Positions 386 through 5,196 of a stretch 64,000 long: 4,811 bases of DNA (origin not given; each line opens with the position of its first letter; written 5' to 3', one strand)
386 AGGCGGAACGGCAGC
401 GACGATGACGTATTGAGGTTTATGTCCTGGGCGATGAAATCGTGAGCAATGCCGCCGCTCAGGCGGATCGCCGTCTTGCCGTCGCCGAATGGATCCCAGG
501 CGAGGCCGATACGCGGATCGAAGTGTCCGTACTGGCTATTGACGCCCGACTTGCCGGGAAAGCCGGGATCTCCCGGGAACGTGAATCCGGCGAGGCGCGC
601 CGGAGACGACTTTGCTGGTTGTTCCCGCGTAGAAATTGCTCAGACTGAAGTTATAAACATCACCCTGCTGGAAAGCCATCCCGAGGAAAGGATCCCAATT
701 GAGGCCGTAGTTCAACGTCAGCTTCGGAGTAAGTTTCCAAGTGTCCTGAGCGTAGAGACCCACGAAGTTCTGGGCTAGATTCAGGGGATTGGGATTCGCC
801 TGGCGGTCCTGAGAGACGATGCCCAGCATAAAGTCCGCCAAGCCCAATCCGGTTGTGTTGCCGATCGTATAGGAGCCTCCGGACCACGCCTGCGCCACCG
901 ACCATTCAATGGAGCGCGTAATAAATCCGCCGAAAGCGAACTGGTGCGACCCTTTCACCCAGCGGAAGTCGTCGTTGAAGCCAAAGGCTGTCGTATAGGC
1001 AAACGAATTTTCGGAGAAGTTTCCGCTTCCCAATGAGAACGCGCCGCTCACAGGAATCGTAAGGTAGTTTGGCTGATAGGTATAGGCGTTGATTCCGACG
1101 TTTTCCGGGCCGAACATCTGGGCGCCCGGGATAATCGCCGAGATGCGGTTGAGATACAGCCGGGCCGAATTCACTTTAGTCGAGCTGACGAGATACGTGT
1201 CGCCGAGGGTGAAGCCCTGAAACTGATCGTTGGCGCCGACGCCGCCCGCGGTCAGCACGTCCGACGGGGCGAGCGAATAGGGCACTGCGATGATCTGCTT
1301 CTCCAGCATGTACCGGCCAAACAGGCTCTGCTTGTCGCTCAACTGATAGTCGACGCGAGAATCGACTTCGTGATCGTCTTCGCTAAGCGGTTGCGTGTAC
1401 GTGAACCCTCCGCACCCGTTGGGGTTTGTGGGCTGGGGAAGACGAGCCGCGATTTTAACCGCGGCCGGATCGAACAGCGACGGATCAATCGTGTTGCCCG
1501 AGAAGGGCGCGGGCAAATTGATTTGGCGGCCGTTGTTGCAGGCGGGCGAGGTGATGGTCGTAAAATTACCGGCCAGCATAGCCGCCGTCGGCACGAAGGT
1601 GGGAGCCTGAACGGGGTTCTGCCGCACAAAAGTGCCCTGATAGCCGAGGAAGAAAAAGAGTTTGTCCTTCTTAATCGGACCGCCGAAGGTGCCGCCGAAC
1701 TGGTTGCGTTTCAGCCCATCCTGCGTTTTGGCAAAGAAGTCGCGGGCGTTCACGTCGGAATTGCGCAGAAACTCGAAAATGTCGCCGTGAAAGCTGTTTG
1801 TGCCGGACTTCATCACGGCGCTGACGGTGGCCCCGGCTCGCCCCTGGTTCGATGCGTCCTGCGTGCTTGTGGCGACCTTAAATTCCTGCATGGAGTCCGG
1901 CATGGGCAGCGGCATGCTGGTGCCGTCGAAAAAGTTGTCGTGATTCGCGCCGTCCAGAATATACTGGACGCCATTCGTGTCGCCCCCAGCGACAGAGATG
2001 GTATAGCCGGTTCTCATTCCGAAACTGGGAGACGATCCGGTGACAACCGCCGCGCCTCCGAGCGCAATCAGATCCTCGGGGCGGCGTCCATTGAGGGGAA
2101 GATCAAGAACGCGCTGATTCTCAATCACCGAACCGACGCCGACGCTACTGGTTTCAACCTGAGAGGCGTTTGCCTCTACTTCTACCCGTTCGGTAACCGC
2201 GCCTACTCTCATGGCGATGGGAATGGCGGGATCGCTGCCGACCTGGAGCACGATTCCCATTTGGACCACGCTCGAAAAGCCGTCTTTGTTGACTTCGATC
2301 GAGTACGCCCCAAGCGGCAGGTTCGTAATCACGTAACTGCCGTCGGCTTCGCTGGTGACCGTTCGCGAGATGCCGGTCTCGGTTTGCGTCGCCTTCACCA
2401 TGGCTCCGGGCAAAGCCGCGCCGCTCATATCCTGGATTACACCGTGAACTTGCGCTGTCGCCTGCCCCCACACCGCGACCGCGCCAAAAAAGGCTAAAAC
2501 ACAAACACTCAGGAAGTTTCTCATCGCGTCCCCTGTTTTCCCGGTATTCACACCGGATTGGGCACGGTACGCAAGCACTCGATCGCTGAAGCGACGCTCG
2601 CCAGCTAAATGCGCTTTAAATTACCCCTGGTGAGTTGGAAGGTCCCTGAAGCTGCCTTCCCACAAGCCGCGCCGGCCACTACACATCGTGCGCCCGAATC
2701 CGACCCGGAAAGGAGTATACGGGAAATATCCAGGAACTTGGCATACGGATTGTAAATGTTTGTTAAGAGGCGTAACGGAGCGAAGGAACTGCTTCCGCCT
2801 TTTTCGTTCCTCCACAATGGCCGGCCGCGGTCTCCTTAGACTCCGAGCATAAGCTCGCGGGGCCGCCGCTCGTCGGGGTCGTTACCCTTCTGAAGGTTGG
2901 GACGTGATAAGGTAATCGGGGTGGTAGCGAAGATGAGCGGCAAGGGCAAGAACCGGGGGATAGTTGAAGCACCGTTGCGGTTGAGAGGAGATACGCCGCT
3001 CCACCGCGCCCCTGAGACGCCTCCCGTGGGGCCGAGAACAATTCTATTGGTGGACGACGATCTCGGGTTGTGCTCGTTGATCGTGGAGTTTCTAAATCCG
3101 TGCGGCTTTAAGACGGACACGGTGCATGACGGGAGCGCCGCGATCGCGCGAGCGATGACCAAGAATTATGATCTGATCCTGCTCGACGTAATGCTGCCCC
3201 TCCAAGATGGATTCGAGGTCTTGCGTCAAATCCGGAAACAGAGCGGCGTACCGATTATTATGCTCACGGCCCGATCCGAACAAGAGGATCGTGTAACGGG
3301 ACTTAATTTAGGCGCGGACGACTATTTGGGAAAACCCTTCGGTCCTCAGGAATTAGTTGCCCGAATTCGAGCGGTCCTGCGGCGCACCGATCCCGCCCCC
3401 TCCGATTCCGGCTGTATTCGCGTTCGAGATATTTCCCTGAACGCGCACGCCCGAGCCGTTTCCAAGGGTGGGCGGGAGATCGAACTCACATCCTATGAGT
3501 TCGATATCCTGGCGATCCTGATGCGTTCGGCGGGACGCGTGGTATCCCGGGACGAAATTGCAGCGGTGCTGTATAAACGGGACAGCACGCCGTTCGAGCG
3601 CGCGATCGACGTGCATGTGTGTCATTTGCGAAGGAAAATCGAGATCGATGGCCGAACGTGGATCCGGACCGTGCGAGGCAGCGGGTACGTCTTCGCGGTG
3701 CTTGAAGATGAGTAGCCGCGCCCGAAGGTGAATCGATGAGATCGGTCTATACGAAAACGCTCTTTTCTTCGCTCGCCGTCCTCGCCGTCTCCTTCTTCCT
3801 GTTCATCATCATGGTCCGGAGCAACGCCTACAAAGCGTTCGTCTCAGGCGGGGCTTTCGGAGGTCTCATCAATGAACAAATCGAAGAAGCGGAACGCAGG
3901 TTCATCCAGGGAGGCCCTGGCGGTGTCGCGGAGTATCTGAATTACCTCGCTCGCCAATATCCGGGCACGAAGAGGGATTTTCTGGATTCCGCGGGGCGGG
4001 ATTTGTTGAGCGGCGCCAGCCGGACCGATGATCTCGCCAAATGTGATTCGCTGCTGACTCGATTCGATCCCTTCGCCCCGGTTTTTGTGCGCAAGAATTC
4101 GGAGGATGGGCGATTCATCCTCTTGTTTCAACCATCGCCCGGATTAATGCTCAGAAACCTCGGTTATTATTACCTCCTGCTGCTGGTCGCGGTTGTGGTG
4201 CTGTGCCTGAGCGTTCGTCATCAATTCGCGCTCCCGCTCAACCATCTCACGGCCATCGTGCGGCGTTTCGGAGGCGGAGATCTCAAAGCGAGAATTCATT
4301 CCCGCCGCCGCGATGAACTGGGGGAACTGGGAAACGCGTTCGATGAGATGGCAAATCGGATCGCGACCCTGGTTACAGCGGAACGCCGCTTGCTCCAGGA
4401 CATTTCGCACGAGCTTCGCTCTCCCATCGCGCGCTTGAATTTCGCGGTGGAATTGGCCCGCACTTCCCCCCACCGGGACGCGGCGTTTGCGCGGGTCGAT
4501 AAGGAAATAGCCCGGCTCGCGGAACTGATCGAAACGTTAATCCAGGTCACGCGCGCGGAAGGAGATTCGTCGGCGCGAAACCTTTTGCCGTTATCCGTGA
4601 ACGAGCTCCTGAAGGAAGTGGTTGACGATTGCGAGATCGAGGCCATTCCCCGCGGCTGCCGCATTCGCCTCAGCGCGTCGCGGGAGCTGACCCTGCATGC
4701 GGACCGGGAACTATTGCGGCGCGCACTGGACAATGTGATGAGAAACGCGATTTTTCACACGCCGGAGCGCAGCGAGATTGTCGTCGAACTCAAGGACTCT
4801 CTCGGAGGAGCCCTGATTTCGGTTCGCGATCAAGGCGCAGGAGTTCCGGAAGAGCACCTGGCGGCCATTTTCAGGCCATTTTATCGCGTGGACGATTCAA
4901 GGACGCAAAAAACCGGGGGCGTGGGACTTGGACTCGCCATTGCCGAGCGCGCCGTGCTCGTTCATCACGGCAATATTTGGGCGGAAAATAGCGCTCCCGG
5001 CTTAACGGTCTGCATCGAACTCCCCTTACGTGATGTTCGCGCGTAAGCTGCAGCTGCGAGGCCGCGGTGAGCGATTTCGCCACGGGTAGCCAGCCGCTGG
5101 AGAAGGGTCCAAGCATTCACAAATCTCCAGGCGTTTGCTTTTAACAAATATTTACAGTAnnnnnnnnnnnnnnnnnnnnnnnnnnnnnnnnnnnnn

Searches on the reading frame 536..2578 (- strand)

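Call 45: search_protein_families(library=pfam, proteins=[window:536-2578:-], max_evalue=0.001)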
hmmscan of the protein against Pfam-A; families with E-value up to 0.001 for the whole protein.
window:536-2578:- (680 aa): 4 families
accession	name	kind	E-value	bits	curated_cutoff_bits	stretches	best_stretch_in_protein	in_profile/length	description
PF25183.1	OMP_b-brl_4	-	1.3e-93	315.4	30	1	255-661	1-422/838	Outer membrane beta barrel domain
PF13620.12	CarboxypepD_reg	-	8.9e-17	61.7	32.3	1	43-123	1-81/82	Carboxypeptidase regulatory-like domain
PF13715.12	CarbopepD_reg_2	-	7.1e-05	23.2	32.2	1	45-104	2-58/88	CarboxypepD_reg-like domain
PF17210.9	SdrD_B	-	7.7e-05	23.3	29.7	1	48-99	16-67/112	SdrD B-like domain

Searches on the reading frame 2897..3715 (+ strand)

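Call 45: search_protein_families(library=pfam, proteins=[window:2897-3715:+], max_evalue=0.001)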
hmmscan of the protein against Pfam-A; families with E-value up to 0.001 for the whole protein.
window:2897-3715:+ (272 aa): 2 families
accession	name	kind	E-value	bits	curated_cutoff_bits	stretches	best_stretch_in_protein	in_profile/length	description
PF00072.30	Response_reg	-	4e-29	101.4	30.2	1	49-158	1-111/111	Response regulator receiver domain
PF00486.34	Trans_reg_C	-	4.7e-23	81.5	26.2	1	192-266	1-77/77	Transcriptional regulatory protein, C terminal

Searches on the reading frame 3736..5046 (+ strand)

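Call 45: search_protein_families(library=pfam, proteins=[window:3736-5046:+], max_evalue=0.001)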
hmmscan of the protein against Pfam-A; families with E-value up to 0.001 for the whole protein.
window:3736-5046:+ (436 aa): 3 families
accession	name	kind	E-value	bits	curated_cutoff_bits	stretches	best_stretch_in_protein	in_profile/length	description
PF02518.31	HATPase_c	-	7e-24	84.8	26.4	1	323-432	2-110/111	Histidine kinase-, DNA gyrase B-, and HSP90-like ATPase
PF00672.30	HAMP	-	1.3e-11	45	25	1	162-209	4-51/53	HAMP domain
PF00512.31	HisKA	-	8.4e-10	39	26.9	1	216-275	2-64/66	His Kinase A (phospho-acceptor) domain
